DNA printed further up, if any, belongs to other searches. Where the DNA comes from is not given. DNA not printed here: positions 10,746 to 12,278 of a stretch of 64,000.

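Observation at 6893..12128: Kinase/phosphatase cassette flanked by two TadZ/CpaE-like ATPases carrying FHA and cyclic-nucleotide-binding sensor domains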

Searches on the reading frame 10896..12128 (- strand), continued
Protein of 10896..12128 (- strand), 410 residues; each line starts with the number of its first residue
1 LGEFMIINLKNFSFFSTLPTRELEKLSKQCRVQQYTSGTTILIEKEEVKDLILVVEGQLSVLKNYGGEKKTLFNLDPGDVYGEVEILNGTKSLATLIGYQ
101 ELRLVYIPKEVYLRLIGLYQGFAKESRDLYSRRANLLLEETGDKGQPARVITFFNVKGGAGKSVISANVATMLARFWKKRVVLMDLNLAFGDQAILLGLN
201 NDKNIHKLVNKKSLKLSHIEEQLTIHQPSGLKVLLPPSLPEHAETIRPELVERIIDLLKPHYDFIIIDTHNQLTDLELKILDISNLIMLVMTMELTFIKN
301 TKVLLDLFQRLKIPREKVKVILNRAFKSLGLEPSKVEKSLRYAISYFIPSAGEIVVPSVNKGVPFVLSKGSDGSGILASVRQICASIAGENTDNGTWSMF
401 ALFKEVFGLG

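Call 80: fold_search(model_id=the predicted structure, library=pdb)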
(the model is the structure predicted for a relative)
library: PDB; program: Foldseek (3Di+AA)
matches with E <= 10: 1651; with E <= 0.001: 744
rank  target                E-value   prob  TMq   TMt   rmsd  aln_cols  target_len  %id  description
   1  4ev0_D                2.9e-11  1.00  0.28  0.51   7.2       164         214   22  Crystal Structure of Thermus thermophilus Catabolite Activator Protein (released 2012-06-20)
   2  6h4g_A                2.0e-10  1.00  0.28  0.41   2.1       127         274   22  Regulatory subunit of a cAMP-independent protein kinase A from Trypanosoma brucei: E311A, T318R, V319A mutant bound to (released 2019-08-14)
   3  5kjz                  2.1e-10  1.00  0.28  0.70   3.6       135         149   19  Co-crystal structure of PKA RI alpha CNB-B mutant (G316R/A336T) with cGMP (released 2017-06-28)
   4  4a2u_H                2.2e-10  1.00  0.29  0.51   9.2       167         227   17  CRP(CAP) from Myco. Tuberculosis, with cAMP (released 2012-10-10)
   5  4ev0_A                2.2e-10  1.00  0.28  0.51   6.2       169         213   21  Crystal Structure of Thermus thermophilus Catabolite Activator Protein (released 2012-06-20)
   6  5kjx                  3.6e-10  1.00  0.27  0.73   2.5       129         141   20  Co-crystal Structure of PKA RI alpha CNB-B domain with cAMP (released 2017-06-28)
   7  5k8s_A                4.5e-10  1.00  0.29  0.74   3.2       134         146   21  cAMP bound PfPKA-R (297-441) (released 2016-10-12)
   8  4a2u_F                4.8e-10  1.00  0.29  0.51   5.9       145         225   18  CRP(CAP) from Myco. Tuberculosis, with cAMP (released 2012-10-10)
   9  5kjy                  5.1e-10  1.00  0.27  0.74   2.6       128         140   21  Co-crystal structure of PKA RI alpha CNB-B mutant (G316R/A336T) with cAMP (released 2017-06-28)
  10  3h3z_B                5.4e-10  1.00  0.27  0.46   8.5       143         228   20  Crystal structure of a putative cyclic nucleotide binding protein (spoa0323) from ruegeria pomeroyi dss-3 at 2.35 A re (released 2009-05-05)
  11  5k8s_B                6.1e-10  1.00  0.29  0.73   3.0       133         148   21  cAMP bound PfPKA-R (297-441) (released 2016-10-12)
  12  3r6s_C                6.1e-10  1.00  0.29  0.51   9.0       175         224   15  Crystal structure of GlxR transcription factor from Corynebacterium glutamicum with cAMP (released 2012-03-28)
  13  5jiz                  6.5e-10  1.00  0.29  0.75   1.9       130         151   22  PKG II's Carboxyl Terminal Cyclic Nucleotide Binding Domain (CNB-B) in a complex with 8-pCPT-cGMP (released 2017-05-03)
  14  6h4g_B                6.5e-10  1.00  0.29  0.43   2.8       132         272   22  Regulatory subunit of a cAMP-independent protein kinase A from Trypanosoma brucei: E311A, T318R, V319A mutant bound to (released 2019-08-14)
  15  3r6s_F                6.9e-10  1.00  0.29  0.51  10.2       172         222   14  Crystal structure of GlxR transcription factor from Corynebacterium glutamicum with cAMP (released 2012-03-28)
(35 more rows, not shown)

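Call 100: search_protein_families(library=padloc, proteins=[window:10896-12128:-], max_evalue=0.001)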
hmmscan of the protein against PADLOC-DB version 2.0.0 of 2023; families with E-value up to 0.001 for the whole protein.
window:10896-12128:- (410 aa): 2 families
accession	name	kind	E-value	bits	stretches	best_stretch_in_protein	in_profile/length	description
PDLC04559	PDC-M28B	-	0.00014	19.1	1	145-188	125-167/438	-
PDLC00734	PycC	-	0.00021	18.5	1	16-89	19-88/374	Pycsar cyclase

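Call 103: search_protein_families(library=ncbifam, proteins=[L007:8001-9326:+, L006:8001-9329:+], max_evalue=0.001)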
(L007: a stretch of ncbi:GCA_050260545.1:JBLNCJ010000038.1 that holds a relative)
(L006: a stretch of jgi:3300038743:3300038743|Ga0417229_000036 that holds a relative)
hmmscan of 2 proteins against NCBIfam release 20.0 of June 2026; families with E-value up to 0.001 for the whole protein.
L007:8001-9326:+ (441 aa): 117 families (the best 25 are shown)
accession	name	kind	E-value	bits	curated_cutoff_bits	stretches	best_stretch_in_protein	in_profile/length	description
TIGR01969.1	minD_arch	subfamily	1.5e-30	106.2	201.75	1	145-382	1-232/251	cell division ATPase MinD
TIGR01968.1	minD_bact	equivalog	4.1e-27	95.2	212.9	1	145-381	2-237/261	septum site-determining protein MinD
NF007018.1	PRK09483.1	equivalog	9.6e-26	90.8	280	1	6-124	2-120/217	UvrY/SirA/GacA family response regulator transcription factor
NF052445.1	RespRegMctR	equivalog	3.2e-25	88.7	300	1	6-123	2-119/205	two-component system response regulator MctR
NF041367.1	CheY_Halo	equivalog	5.5e-25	88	200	1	8-120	1-111/114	chemotaxis protein CheY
NF001965.0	PRK00742.1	subfamily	6.6e-24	84.8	293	1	4-112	2-111/357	chemotaxis-specific protein-glutamate methyltransferase CheB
NF009206.0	PRK12555.1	subfamily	9.8e-24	83.9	342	1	6-179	1-185/340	chemotaxis-specific protein-glutamate methyltransferase CheB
NF007935.0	PRK10651.1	equivalog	2.4e-23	82.5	250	1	3-123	4-124/216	two-component system response regulator NarL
NF008469.0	PRK11361.1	equivalog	2.5e-23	82.5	714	1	6-129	5-126/461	acetoacetate metabolism transcriptional regulator AtoC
NF008677.0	PRK11697.1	equivalog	1.8e-20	73.4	246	1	6-131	2-124/238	two-component system response regulator BtsR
NF007708.0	PRK10403.1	equivalog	1.9e-20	73.2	343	1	5-122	6-123/215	nitrate/nitrite response regulator protein NarP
TIGR02875.1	spore_0_A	equivalog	4.2e-20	72.1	200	1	5-125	2-124/262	sporulation transcription factor Spo0A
TIGR03815.1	CpaE_hom_Actino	equivalog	3.1e-17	62.7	154.45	1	78-348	57-310/340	septum site-determining protein Ssd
NF047785.1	respo_reg_MadR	equivalog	2.1e-16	59.9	300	1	6-123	1-121/209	MadR family response regulator transcription factor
NF040689.1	MtrAB_MtrA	equivalog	2.7e-16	59.6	300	1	8-175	1-164/219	MtrAB system response regulator MtrA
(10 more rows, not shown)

L006:8001-9329:+ (442 aa): 123 families (the best 25 are shown)
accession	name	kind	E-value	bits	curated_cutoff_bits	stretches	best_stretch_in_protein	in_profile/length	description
TIGR01969.1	minD_arch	subfamily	3.4e-31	108.3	201.75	1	149-397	2-244/251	cell division ATPase MinD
TIGR01968.1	minD_bact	equivalog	7.5e-29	100.9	212.9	1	148-389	2-242/261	septum site-determining protein MinD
NF052445.1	RespRegMctR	equivalog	9.8e-25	87.2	300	1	9-124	2-117/205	two-component system response regulator MctR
NF007018.1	PRK09483.1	equivalog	1.1e-24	87.3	280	1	9-127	2-120/217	UvrY/SirA/GacA family response regulator transcription factor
NF041367.1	CheY_Halo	equivalog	1.2e-24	86.9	200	1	11-123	1-111/114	chemotaxis protein CheY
NF009206.0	PRK12555.1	subfamily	2.3e-24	86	342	1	9-159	1-165/340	chemotaxis-specific protein-glutamate methyltransferase CheB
NF001965.0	PRK00742.1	subfamily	6.2e-24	84.9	293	1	7-115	2-111/357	chemotaxis-specific protein-glutamate methyltransferase CheB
NF007935.0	PRK10651.1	equivalog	1.3e-23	83.3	250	1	6-125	4-123/216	two-component system response regulator NarL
NF008469.0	PRK11361.1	equivalog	5.7e-23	81.3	714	1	9-132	5-126/461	acetoacetate metabolism transcriptional regulator AtoC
NF007708.0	PRK10403.1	equivalog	1.2e-20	73.9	343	1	8-125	6-123/215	nitrate/nitrite response regulator protein NarP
NF008677.0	PRK11697.1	equivalog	7.1e-20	71.4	246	1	9-132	2-122/238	two-component system response regulator BtsR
TIGR02875.1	spore_0_A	equivalog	2.4e-19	69.6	200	1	8-128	2-124/262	sporulation transcription factor Spo0A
TIGR03815.1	CpaE_hom_Actino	equivalog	8.3e-17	61.3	154.45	1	84-348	62-307/340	septum site-determining protein Ssd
NF041546.1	ParA_partition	equivalog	1.3e-16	60.7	180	2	149-188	1-39/203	ParA family partition ATPase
NF047785.1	respo_reg_MadR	equivalog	2.7e-16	59.5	300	1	9-129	1-124/209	MadR family response regulator transcription factor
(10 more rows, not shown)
